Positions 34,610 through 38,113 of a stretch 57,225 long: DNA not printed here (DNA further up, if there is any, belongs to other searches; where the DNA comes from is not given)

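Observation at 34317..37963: Candidate new two-gene defence module: SIR2/STAND/TPR/cold-shock-domain protein plus a CheD-like deamidase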

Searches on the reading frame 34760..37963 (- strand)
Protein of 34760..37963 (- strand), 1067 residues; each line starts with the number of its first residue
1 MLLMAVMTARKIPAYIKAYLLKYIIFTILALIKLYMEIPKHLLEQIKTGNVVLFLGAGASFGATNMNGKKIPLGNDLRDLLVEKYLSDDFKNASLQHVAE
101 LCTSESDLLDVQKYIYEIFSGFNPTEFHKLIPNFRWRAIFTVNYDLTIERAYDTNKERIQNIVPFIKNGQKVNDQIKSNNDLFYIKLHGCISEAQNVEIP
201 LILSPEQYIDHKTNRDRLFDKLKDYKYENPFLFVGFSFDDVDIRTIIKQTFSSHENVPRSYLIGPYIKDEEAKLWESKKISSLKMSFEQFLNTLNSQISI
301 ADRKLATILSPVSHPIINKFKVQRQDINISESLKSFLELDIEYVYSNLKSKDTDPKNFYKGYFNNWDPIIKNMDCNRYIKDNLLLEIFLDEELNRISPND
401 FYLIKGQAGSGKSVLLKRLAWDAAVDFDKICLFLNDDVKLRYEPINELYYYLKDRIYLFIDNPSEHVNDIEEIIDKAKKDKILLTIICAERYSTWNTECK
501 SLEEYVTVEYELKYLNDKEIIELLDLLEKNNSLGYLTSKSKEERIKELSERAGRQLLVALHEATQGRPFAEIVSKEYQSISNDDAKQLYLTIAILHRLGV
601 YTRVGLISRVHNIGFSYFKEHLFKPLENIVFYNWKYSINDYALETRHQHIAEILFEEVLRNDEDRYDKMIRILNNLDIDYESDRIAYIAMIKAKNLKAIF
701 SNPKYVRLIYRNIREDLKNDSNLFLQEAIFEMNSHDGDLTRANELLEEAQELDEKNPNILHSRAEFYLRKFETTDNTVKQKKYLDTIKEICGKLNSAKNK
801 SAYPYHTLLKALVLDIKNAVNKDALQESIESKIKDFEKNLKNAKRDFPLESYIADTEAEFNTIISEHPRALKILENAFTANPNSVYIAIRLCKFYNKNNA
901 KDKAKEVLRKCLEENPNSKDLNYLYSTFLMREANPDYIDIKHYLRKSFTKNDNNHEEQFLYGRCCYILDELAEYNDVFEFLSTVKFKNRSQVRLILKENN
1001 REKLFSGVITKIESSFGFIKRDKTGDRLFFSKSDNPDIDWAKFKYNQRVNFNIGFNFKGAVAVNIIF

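Call 3: search_protein_families(library=pfam, proteins=[window:34760-37963:-], max_evalue=0.1)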
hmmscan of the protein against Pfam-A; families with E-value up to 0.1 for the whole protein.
window:34760-37963:- (1067 aa): 16 families
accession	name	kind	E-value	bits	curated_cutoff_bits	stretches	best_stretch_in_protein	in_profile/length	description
PF13289.12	SIR2_2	-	3.7e-24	85.9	24.5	1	138-281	2-139/141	SIR2-like domain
PF25199.1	nSTAND_NTPase5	-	1.2e-23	84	34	1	357-502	2-144/145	Novel STAND NTPase 5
PF14559.12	TPR_19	-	2.4e-10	41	25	1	868-924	8-64/68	Tetratricopeptide repeat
PF13428.12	TPR_14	-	8.2e-07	29.5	23.5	0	891-925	7-41/44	Tetratricopeptide repeat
PF12895.13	ANAPC3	-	2.1e-05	25.1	27.2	1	869-925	7-62/82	Anaphase-promoting complex, cyclosome, subunit 3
PF00313.28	CSD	-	0.00017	21.9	27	1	1009-1066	5-64/66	'Cold-shock' DNA-binding domain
PF13173.12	AAA_14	-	0.00071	20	27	1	400-481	3-88/129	AAA domain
PF05729.18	NACHT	-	0.0026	18.1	26.7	1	403-425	4-26/167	NACHT domain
PF13181.12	TPR_8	-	0.0038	17.7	25.7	0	894-917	10-33/34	Tetratricopeptide repeat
PF23914.1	TPR_CcmH_CycH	-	0.0089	16.3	42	0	891-959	56-125/158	Cytochrome c-type biogenesis protein H TPR domain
PF13401.12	AAA_22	-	0.0098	16.6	27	0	400-420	6-26/130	AAA domain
PF23240.1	HAT_PRP39_N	-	0.014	15.9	27.7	1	879-950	42-113/168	PRP39 N-terminal HAT repeat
PF24883.2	NPHP3_N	-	0.017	15.7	24.8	0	397-422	20-45/164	Nephrocystin 3, N-terminal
PF20720.3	nSTAND3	-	0.025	14.7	27.2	1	397-508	15-128/155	Novel STAND NTPase 3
PF06745.19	ATPase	-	0.039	13.7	26.6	0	390-434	9-54/231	KaiC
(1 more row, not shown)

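Call 4: search_protein_families(library=padloc, proteins=[window:34760-37963:-], max_evalue=0.1)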
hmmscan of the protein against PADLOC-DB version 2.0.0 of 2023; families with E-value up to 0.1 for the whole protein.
window:34760-37963:- (1067 aa): 9 families
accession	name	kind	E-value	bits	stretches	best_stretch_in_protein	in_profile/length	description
PDLC00407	ThsA1|ThsA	-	2e-19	67.6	1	40-278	11-237/478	STALD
PDLC00409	ThsA1|ThsA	-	1.4e-15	55.4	1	40-263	12-223/242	STALD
PDLC02419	Aga_SIR2-PNTD1-PNTD2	-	6.5e-07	26.4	1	112-189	92-172/558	Class I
PDLC04140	mad8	-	2.5e-05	22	1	396-564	24-150/314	mads_8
PDLC02916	CSD_V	-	0.00084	17.2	1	1015-1066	14-62/64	-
PDLC04094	SIR2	-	0.00087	16.6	0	139-157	152-170/399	-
PDLC04076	SIR2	-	0.0058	13.9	0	37-69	16-48/406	-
PDLC04681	PDC-M49B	-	0.0081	14.7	1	813-847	52-85/94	-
PDLC02186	SIR2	-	0.063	10.3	0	37-66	16-45/412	-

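Call 5: search_protein_families(library=ncbifam, proteins=[window:34760-37963:-], max_evalue=1)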
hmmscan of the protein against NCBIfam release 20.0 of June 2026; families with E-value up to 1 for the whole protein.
window:34760-37963:- (1067 aa): 17 families
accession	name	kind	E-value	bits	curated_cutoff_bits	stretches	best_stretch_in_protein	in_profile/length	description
NF040959.1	MamA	equivalog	5.4e-08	32.5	200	1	867-929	87-149/204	magnetosome protein MamA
TIGR02917.1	PEP_TPR_lipo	equivalog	1.4e-05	23.2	312.2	0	736-798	342-400/899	XrtA/PEP-CTERM system TPR-repeat protein PrsT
TIGR02521.1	type_IV_pilW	equivalog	0.00011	21.9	154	1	868-954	48-132/234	type IV pilus biogenesis/stability protein PilW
NF008757.0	PRK11788.1-5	equivalog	0.0022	17.2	363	1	858-949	256-349/388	lipopolysaccharide assembly protein LapB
NF008520.0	PRK11447.1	equivalog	0.016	13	858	1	855-931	465-541/1157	cellulose synthase complex outer membrane protein BcsC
NF038236.1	retron_eff_Se72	equivalog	0.022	14.7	82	1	1015-1065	11-59/62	retron Se72 family effector protein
NF052400.1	M48_BAM_BepA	equivalog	0.025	13.4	570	1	818-920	308-410/483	beta-barrel assembly-enhancing protease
NF007601.2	PRK10247.1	equivalog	0.044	13.2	292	1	395-421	23-49/204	iron efflux ABC transporter ATP-binding subunit FetA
NF008753.0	PRK11788.1-1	equivalog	0.045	12.8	395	0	866-935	195-266/389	lipopolysaccharide assembly protein LapB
NF010598.0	PRK13992.1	equivalog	0.048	13.1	183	1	441-504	31-93/205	septum site-determining protein MinC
NF042942.1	SIR2_antiphage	equivalog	0.065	12.2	500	0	37-66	10-39/392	SIR2 family anti-phage-associated protein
TIGR00540.1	TPR_hemY_coli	hypoth_equivalog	0.072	11.8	142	1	879-934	255-309/385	heme biosynthesis-associated TPR protein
NF047330.1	MCR_0457_fam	subfamily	0.075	13.7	50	1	786-846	11-67/87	MCR_0457 family protein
NF049933.1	TransAntitermCspE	equivalog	0.077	13.1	120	1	1015-1066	16-67/69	transcription antiterminator/RNA stability regulator CspE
NF052589.1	ArlH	equivalog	0.14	11.9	215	1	401-422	22-43/229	archaellum protein ArlH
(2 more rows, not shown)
